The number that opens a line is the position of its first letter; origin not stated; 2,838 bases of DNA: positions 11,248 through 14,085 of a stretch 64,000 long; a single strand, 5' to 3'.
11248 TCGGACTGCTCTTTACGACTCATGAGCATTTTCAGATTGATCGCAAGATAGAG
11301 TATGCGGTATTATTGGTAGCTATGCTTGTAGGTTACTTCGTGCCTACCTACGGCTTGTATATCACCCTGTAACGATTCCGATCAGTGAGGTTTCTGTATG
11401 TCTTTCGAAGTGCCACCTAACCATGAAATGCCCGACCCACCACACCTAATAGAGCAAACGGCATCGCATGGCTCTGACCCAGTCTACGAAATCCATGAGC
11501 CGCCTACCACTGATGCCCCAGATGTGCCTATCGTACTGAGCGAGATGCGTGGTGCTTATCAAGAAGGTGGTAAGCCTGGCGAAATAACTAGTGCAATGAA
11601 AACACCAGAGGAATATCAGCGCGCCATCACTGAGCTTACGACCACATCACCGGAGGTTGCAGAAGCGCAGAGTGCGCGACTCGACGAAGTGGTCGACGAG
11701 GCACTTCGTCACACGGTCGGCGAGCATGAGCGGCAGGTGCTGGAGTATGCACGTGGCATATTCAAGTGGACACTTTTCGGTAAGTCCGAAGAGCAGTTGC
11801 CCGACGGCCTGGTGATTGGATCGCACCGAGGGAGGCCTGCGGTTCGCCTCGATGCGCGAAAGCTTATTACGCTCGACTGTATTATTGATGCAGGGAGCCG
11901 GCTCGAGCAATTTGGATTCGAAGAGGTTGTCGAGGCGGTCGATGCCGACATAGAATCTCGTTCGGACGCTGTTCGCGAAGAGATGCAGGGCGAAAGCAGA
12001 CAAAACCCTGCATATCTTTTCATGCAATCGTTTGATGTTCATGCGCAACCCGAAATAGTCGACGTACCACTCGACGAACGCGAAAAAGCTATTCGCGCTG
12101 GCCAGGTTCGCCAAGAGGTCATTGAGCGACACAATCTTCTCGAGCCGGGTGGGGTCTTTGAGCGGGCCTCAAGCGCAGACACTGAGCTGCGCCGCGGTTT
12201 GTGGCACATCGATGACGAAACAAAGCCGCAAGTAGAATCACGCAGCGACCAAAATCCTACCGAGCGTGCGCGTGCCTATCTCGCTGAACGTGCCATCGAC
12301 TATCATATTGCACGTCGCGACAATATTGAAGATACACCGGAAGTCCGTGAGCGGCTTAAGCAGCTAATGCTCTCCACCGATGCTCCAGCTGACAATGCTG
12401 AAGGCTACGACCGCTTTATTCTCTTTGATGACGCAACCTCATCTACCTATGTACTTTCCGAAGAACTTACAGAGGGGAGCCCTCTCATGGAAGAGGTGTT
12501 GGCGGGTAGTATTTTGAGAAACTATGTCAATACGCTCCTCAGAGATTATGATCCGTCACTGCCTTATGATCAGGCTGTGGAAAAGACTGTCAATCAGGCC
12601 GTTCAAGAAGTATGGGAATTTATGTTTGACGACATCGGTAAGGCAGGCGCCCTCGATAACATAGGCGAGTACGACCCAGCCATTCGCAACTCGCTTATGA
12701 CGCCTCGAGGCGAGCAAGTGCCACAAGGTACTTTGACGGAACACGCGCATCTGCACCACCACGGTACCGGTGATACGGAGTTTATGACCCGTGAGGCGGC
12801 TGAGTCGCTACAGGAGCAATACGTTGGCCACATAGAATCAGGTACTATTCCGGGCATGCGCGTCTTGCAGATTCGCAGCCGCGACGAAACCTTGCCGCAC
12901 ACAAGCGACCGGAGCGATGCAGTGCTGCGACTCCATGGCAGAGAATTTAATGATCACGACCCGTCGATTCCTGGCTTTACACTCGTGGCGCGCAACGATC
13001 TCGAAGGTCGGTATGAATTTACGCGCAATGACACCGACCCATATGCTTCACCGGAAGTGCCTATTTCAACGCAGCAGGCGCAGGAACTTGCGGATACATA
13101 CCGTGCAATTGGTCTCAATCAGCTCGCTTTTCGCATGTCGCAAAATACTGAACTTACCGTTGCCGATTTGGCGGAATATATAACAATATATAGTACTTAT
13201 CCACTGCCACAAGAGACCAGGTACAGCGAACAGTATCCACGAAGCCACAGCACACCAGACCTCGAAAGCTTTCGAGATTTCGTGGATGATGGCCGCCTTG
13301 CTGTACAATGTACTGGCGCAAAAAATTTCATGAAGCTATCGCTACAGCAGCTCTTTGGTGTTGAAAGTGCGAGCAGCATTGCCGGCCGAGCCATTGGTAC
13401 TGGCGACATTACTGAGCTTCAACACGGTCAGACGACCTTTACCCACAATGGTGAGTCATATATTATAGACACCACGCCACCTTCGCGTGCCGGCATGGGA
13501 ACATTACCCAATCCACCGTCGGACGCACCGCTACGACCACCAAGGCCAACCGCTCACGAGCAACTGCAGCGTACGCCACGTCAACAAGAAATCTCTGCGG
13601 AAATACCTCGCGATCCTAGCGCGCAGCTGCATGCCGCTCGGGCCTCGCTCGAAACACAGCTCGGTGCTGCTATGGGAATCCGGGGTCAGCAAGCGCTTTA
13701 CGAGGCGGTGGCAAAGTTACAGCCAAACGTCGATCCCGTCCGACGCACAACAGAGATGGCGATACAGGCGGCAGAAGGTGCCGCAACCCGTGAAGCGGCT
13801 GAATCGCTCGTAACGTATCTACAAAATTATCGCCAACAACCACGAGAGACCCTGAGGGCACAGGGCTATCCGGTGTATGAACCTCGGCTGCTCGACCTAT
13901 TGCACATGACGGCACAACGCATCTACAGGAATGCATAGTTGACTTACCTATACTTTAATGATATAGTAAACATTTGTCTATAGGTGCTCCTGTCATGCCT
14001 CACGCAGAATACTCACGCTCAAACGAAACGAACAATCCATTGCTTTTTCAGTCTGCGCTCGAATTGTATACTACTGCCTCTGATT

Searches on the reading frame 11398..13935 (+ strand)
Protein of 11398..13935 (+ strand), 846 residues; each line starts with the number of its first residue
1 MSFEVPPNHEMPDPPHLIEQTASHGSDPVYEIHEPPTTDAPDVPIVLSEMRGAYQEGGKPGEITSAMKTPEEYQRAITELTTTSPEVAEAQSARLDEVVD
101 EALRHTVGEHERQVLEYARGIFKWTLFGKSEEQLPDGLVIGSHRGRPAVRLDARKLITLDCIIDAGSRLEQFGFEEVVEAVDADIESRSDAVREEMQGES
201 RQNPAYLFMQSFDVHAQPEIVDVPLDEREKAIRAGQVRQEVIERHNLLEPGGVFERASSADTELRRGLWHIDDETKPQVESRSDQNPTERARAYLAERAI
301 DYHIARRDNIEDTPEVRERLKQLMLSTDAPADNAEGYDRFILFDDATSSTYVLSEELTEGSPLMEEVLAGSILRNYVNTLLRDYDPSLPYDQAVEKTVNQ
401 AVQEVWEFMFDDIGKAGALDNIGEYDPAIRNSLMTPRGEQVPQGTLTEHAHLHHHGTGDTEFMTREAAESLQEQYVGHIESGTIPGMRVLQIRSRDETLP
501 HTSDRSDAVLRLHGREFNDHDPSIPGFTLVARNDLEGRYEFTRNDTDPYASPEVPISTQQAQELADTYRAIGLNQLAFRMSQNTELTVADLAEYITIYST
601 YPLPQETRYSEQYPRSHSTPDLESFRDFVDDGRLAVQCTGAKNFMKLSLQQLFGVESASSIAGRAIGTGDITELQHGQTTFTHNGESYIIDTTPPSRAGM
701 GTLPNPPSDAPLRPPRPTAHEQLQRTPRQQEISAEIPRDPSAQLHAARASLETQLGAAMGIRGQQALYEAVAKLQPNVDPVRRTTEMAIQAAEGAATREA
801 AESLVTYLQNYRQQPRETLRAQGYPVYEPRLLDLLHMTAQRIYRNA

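Call 6: search_protein_families(library=pfam, proteins=[window:11398-13935:+], max_evalue=10)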
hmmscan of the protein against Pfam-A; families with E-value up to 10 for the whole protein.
window:11398-13935:+ (846 aa): 0 families

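Call 18: search_protein_families(library=ncbifam, proteins=[window:11398-13935:+], max_evalue=1)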
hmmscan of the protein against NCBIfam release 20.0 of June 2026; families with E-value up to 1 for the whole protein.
window:11398-13935:+ (846 aa): 0 families

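Call 24: search_protein_representatives(alignment_id=A1)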
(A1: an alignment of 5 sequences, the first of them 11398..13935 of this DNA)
Query: 5 sequences, 870 profile positions. Proteins with E-value up to 0.001 (for the whole library): 270; up to 1e-10: 245; up to 1e-30: 155. The best 150 are listed.
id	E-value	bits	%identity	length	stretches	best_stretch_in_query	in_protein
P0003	0.0e+00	1344.9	-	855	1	5-868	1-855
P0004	0.0e+00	1331.0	-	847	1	5-870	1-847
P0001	0.0e+00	1316.9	-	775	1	96-866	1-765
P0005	0.0e+00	1210.6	-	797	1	68-868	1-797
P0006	2.9e-140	485.5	-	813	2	92-722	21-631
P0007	2.7e-132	459.1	-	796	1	80-865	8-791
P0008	2.1e-129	449.6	-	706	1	94-779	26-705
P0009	3.5e-128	445.6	-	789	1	79-842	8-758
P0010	3.8e-128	445.4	-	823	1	87-865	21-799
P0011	3.9e-122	425.5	-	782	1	84-864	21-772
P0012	8.7e-115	401.2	-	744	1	134-862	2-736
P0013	3.0e-113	396.1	-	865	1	93-865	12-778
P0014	4.5e-112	392.2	-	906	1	90-864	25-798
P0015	2.6e-108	379.8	-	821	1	92-866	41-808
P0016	6.9e-108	378.4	-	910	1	89-864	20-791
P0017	2.1e-106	373.5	-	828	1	84-867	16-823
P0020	1.1e-101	357.9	-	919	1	93-865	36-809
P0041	6.6e-87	309.0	-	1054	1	88-863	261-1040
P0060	6.8e-72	259.3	-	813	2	475-858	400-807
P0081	9.7e-62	225.7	-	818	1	112-867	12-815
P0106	7.9e-51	189.6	-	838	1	93-858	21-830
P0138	7.9e-37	143.3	-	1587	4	509-749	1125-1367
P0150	4.5e-32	127.6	-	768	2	527-857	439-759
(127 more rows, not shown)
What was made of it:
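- An exhaustive profile search of 1.84 billion representatives finds 270 relatives at E<=1e-3 and 155 at E<=1e-30, mostly full-length (call 24).
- Tried and rejected: The exhaustive search was needed (call 24).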

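Call 37: find_related_loci(query=A1, collection=genome_contigs, flank=10000)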
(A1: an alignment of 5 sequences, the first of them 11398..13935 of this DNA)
Query A1 (846 aa) in genome_contigs; peptide patterns used: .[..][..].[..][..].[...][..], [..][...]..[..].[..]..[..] (x = any residue, [..] = any of these).
87 stretches matched a pattern, but none encodes a relative of the query by tblastn (E <= 1e-3).
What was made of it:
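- Tried and rejected: The patterns chosen from A1 gave no confirmed locus (call 37).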

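Call 45: list_cluster_members(proteins=[P0006, P0010, P0020, P0041, P0060, P0081, P0106, P0138, P0150, P0004])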
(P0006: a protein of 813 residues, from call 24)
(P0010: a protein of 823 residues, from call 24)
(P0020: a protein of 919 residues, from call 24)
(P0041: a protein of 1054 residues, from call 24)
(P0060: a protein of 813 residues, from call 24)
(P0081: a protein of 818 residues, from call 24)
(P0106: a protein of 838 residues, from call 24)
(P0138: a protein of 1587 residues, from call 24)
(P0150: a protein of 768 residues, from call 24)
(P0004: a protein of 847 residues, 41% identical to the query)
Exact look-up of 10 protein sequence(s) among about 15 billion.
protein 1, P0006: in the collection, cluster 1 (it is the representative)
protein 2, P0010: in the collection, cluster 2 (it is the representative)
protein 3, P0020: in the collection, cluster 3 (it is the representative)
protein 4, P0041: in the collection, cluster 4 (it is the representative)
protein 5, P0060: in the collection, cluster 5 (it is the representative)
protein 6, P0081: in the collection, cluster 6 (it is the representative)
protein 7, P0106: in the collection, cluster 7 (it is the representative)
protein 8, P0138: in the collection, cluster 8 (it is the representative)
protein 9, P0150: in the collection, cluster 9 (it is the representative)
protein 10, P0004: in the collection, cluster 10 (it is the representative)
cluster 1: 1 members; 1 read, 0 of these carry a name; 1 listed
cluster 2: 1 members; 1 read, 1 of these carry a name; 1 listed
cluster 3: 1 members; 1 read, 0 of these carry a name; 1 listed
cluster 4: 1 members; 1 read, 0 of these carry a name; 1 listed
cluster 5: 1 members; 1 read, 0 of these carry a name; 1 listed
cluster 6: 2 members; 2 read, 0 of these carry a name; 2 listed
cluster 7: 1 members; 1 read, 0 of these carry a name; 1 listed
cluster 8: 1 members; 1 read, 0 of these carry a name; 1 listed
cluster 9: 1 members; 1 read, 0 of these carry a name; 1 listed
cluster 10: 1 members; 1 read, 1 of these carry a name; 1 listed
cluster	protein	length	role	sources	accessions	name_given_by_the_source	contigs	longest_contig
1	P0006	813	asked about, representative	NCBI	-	-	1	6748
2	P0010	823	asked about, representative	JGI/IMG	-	elongation factor P hydroxylase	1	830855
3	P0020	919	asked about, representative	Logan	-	-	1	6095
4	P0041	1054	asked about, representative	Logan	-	-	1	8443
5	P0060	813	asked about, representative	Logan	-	-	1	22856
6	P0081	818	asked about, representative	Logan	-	-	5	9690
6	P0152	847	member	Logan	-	-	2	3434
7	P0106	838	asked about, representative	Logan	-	-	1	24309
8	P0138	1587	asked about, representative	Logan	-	-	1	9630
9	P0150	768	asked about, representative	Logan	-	-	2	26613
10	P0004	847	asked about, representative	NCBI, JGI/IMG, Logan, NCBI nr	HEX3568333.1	MAG TPA: hypothetical protein VHT70_01495 [Candidatus Saccharimonadales bacterium] | hypothetical protein | hypothetical protein [Candidatus Saccharimonadales bacterium]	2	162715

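Call 46: find_encoding_contigs(protein=P0010, flank=10000, max_places=3)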
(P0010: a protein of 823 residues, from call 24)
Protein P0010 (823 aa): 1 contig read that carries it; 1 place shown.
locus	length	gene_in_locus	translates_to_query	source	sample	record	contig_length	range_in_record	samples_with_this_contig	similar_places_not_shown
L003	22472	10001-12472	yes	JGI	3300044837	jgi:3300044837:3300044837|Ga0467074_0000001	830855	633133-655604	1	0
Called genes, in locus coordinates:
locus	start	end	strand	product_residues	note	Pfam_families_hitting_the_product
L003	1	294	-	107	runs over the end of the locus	PF00076:RRM_1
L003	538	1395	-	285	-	PF00561:Abhydrolase_1 (faint), PF12146:Hydrolase_4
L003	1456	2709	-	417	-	PF09903:DUF2130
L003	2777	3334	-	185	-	PF01864:CarS-like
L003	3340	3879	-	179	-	-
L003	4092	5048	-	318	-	-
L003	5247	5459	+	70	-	-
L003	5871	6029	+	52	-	-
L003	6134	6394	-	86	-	-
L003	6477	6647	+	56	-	-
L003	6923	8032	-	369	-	PF01658:Inos-1-P_synth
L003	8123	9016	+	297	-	PF00126:HTH_1, PF03466:LysR_substrate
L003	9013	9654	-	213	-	PF01066:CDP-OH_P_transf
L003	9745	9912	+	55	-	-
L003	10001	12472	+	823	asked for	-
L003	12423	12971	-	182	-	PF03352:Adenine_glyco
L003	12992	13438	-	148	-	PF01047:MarR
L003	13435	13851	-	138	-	PF01878:EVE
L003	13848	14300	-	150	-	PF10604:Polyketide_cyc2 (weak)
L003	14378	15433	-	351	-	PF00723:Glyco_hydro_15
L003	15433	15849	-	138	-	-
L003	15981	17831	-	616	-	PF03109:ABC1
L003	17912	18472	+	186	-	PF00440:TetR_N, PF21597:TetR_C_43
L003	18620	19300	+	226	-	PF02463:SMC_N (faint), PF00005:ABC_tran, PF13304:AAA_21 (faint)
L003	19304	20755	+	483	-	PF12704:MacB_PCD, PF02687:FtsX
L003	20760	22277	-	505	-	PF00175:NAD_binding_1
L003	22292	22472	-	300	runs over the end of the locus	PF02424:ApbE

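Call 47: search_protein_families(library=pfam, proteins=[P0010, P0006, P0020, P0041, P0060, P0081, P0106, P0138, P0150], max_evalue=1)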
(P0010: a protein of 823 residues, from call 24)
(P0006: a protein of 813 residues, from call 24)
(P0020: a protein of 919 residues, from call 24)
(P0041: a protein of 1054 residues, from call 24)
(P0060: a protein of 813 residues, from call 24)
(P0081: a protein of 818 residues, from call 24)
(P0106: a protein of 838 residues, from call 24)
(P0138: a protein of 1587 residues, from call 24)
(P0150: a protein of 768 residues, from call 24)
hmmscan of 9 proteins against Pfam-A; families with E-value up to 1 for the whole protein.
P0010 (823 aa): 0 families

P0006 (813 aa): 1 family
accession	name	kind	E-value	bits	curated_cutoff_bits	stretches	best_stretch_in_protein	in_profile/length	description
PF07302.16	AroM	-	0.13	12.2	23.8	1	638-710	99-170/219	AroM protein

P0020 (919 aa): 1 family
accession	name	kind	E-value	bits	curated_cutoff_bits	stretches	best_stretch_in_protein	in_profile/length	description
PF06234.18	TmoB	-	0.087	13.5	25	1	329-361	10-42/78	Toluene-4-monooxygenase system protein B (TmoB)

P0041 (1054 aa): 0 families

P0060 (813 aa): 0 families

P0081 (818 aa): 0 families

P0106 (838 aa): 1 family
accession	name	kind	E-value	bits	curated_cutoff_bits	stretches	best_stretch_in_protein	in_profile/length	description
PF08278.16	DnaG_DnaB_bind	-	0.11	13.3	29.1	0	748-817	51-122/124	DNA primase DnaG DnaB-binding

P0138 (1587 aa): 0 families

P0150 (768 aa): 1 family
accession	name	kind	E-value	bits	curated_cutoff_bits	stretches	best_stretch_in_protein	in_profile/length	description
PF21835.1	YIEGIA_cap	-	0.25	11.5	24.1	0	719-741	26-48/58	Capping complex subunit for YIEGIA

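Call 68: find_encoding_contigs(protein=P0106, flank=10000, max_places=2)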
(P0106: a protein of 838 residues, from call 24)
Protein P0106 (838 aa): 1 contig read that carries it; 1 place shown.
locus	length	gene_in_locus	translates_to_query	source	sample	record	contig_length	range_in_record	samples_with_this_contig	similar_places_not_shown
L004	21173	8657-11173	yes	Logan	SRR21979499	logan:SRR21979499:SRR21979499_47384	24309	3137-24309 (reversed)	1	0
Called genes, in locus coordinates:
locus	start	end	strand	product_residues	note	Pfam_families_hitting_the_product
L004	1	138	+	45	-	?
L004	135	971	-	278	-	PF02673:BacA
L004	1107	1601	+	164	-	-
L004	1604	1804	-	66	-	-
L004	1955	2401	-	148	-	-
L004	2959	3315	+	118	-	-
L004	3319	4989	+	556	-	-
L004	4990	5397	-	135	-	PF22811:Zn_ribbon_NrdR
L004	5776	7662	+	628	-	PF00041:fn3 (faint), PF02148:zf-UBP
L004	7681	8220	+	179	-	-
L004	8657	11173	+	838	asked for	-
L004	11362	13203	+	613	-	PF07973:tRNA_SAD, PF00587:tRNA-synt_2b, PF03129:HGTP_anticodon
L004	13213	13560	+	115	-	PF12643:MazG-like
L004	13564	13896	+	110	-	PF01035:DNA_binding_1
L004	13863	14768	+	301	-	PF01715:IPPT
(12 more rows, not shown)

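Call 69: find_encoding_contigs(protein=P0150, flank=10000, max_places=2)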
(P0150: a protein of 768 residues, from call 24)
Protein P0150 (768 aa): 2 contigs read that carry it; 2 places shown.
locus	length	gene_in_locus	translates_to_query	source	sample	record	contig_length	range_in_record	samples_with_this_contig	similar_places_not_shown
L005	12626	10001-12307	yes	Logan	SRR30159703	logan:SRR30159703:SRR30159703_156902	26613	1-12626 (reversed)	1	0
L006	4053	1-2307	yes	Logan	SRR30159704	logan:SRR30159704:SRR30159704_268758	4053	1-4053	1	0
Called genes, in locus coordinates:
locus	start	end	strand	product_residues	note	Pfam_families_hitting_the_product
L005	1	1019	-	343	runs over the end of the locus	PF00106:adh_short (weak), PF01073:3Beta_HSD, PF01370:Epimerase, PF02719:Polysacc_synt_2, PF04321:RmlD_sub_bind, PF07993:NAD_binding_4, PF13460:NAD_binding_10, PF16363:GDP_Man_Dehyd, +2 more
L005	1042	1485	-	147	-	PF01230:HIT (weak)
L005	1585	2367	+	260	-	-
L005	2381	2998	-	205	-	-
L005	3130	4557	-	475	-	-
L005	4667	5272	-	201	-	PF21176:RecR_HhH, PF01751:Toprim, PF13662:Toprim_4, PF21175:RecR_C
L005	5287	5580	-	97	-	PF02575:YbaB_DNA_bd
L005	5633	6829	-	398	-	-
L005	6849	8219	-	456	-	PF00772:DnaB, PF13481:AAA_25, PF03796:DnaB_C, PF06745:ATPase (weak)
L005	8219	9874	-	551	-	PF05496:RuvB_N (weak), PF06068:TIP49 (faint), PF13177:DNA_pol3_delta2, PF00004:AAA, PF07728:AAA_5 (weak), PF13173:AAA_14 (weak), PF13401:AAA_22 (faint), PF22608:DNAX_ATPase_lid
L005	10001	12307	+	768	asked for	-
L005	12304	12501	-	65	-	-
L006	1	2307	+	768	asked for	?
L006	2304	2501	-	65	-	-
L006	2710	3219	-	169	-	-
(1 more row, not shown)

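Call 73: search_protein_families(library=ncbifam, proteins=[P0010], max_evalue=10)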
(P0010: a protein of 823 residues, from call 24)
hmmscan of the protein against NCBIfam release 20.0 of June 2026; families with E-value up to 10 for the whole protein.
P0010 (823 aa): 0 families

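Call 74: find_encoding_contigs(protein=P0060, flank=10000, max_places=2)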
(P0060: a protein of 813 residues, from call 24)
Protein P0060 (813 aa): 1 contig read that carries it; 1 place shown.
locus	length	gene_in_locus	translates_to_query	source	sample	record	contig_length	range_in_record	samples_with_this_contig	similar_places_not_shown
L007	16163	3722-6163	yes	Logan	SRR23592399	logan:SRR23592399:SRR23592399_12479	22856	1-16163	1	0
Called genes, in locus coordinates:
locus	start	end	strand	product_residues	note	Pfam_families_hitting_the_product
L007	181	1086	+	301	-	PF00005:ABC_tran, PF02463:SMC_N (weak), PF13304:AAA_21 (weak)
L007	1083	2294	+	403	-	PF12704:MacB_PCD, PF02687:FtsX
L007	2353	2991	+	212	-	-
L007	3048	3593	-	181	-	PF03729:DUF308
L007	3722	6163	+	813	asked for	-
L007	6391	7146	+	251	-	PF20582:UPF0758_N, PF04002:RadC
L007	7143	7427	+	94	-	-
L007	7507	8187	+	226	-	PF00072:Response_reg, PF00486:Trans_reg_C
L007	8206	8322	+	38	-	-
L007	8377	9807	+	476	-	PF02518:HATPase_c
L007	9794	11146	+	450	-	-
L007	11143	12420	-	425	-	PF12697:Abhydrolase_6 (weak), PF00326:Peptidase_S9 (faint), PF03583:LIP, PF12146:Hydrolase_4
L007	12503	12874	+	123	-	-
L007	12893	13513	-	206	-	PF00383:dCMP_cyt_deam_1, PF14437:MafB19-deam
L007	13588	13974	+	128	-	PF08818:DUF1801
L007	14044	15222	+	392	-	PF07690:MFS_1, PF12832:MFS_1_like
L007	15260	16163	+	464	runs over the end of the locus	PF04542:Sigma70_r2 (faint)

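Call 75: find_encoding_contigs(protein=P0138, flank=10000, max_places=2)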
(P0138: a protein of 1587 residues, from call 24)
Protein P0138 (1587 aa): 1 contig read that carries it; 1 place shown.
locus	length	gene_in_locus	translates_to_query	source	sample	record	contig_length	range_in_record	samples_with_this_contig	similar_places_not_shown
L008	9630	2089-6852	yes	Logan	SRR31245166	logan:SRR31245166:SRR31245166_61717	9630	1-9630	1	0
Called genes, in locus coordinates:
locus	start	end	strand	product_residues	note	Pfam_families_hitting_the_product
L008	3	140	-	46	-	?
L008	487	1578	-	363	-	PF00004:AAA (faint)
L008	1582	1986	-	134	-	-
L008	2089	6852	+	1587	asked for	-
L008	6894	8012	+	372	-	PF13432:TPR_16 (faint), PF00515:TPR_1 (faint), PF07719:TPR_2 (faint), PF07721:TPR_4 (faint), PF13174:TPR_6 (faint), PF13176:TPR_7 (faint), PF14559:TPR_19, PF13428:TPR_14 (weak), +5 more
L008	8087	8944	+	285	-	-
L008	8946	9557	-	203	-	PF00963:Cohesin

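Call 82: search_protein_families(library=padloc, proteins=[window:11398-13935:+], max_evalue=0.1)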
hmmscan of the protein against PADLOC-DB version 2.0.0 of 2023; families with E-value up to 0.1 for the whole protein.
window:11398-13935:+ (846 aa): 0 families

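Call 83: search_protein_families(library=phrogs, proteins=[window:11398-13935:+], max_evalue=0.1)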
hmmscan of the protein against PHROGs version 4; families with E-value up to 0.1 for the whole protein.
window:11398-13935:+ (846 aa): 0 families

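Call 97: list_cluster_members(proteins=[P0007, P0008, P0009, P0011, P0012, P0013, P0014, P0015, P0016, P0017])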
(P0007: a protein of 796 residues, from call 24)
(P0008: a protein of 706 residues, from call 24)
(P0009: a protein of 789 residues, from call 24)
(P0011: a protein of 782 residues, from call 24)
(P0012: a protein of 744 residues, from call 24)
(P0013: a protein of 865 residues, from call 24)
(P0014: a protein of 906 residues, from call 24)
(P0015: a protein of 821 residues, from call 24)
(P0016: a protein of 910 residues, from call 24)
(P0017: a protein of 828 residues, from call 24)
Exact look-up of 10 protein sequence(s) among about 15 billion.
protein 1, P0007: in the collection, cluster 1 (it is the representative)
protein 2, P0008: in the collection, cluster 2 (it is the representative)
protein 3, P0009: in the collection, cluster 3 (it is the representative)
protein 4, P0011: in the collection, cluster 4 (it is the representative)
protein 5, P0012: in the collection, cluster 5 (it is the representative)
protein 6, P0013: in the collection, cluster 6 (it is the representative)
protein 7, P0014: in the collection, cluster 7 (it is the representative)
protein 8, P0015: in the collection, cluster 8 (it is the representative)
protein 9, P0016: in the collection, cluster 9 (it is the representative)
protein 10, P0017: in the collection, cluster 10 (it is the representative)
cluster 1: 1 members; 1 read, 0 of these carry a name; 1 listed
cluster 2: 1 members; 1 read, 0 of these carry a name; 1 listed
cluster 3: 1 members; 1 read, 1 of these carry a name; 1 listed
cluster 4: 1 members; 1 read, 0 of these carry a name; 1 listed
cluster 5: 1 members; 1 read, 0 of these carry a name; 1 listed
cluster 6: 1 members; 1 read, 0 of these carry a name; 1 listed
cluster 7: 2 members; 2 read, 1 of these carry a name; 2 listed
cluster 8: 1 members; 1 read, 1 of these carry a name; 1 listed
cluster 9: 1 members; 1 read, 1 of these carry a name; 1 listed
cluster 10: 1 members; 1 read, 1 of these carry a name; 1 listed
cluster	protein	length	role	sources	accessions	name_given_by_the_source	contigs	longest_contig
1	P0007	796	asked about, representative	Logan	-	-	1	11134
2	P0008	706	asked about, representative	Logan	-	-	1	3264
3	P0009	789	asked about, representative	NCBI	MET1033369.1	MAG: hypothetical protein ABWX94_02630 [Candidatus Saccharimonadales bacterium]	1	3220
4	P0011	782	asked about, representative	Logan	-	-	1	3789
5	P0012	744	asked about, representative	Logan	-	-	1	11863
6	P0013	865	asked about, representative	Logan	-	-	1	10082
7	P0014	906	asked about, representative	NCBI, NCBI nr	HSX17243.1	MAG TPA: hypothetical protein VLH86_04030 [Patescibacteria group bacterium] | hypothetical protein [Patescibacteria group bacterium]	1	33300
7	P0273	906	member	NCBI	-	-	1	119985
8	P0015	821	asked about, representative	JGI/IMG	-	hypothetical protein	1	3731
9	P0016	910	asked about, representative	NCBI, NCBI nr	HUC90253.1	MAG TPA: hypothetical protein VMR45_05615 [Patescibacteria group bacterium] | hypothetical protein [Patescibacteria group bacterium]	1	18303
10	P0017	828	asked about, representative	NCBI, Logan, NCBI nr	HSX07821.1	MAG TPA: hypothetical protein VLG11_02915 [Candidatus Saccharimonadales bacterium] | hypothetical protein [Candidatus Saccharimonadales bacterium]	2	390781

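Call 98: find_encoding_contigs(protein=P0017, flank=10000, max_places=2)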
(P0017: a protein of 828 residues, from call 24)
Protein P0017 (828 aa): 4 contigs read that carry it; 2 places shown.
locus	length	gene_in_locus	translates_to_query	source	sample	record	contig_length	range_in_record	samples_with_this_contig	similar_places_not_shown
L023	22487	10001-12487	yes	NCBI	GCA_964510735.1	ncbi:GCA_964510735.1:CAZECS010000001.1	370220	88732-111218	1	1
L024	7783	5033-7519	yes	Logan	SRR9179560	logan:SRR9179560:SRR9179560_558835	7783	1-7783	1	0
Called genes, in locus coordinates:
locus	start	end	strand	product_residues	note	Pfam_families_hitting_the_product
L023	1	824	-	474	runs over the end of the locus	PF01425:Amidase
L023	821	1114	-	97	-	PF20977:GatF (weak), PF02686:GatC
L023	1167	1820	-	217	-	-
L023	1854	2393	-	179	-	-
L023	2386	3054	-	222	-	-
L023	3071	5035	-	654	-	PF00270:DEAD (faint), PF04851:ResIII, PF17757:UvrB_inter, PF27431:UvrB_3rd, PF00271:Helicase_C, PF12344:UvrB, PF02151:UVR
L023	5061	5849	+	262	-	-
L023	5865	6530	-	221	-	PF18306:LDcluster4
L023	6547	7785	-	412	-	-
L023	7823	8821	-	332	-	PF00535:Glycos_transf_2, PF13641:Glyco_tranf_2_3, PF13632:Glyco_trans_2_3 (weak)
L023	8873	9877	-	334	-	PF00294:PfkB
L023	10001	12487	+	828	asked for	-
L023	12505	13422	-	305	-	PF01116:F_bP_aldolase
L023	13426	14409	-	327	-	PF02779:Transket_pyr, PF02780:Transketolase_C, PF22613:Transketolase_C_1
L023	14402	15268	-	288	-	PF00456:Transketolase_N, PF13292:DXP_synthase_N, PF00676:E1_dh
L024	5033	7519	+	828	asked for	-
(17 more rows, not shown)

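Call 99: find_encoding_contigs(protein=P0014, flank=10000, max_places=2)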
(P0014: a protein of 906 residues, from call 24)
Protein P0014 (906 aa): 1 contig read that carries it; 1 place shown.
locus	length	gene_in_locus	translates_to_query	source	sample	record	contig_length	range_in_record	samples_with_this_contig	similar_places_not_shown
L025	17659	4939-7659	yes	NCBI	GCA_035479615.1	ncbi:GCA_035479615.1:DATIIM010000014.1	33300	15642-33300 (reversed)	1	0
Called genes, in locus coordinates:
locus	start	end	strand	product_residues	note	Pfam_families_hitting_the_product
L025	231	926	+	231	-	-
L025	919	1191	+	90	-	-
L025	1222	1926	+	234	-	PF00696:AA_kinase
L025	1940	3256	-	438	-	PF06414:Zeta_toxin (faint), PF00485:PRK, PF00702:Hydrolase, PF12710:HAD (weak), PF13419:HAD_2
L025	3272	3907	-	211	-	PF13483:Lactamase_B_3, PF12706:Lactamase_B_2 (faint)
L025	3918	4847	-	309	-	-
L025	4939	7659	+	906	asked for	-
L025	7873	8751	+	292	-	PF00005:ABC_tran, PF02463:SMC_N (faint), PF13304:AAA_21 (weak)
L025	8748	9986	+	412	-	PF12704:MacB_PCD, PF02687:FtsX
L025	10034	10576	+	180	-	-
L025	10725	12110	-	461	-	PF01566:Nramp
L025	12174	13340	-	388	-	PF02674:Colicin_V, PF00089:Trypsin, PF13365:Trypsin_2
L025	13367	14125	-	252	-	PF04794:YdjC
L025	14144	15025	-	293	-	PF00892:EamA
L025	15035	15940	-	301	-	PF03706:LPG_synthase_TM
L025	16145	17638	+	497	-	-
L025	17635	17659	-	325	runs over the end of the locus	PF00535:Glycos_transf_2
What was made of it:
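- The expansion is lineage-specific (calls 46, 68, 69, 74, 75, 98, 99).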
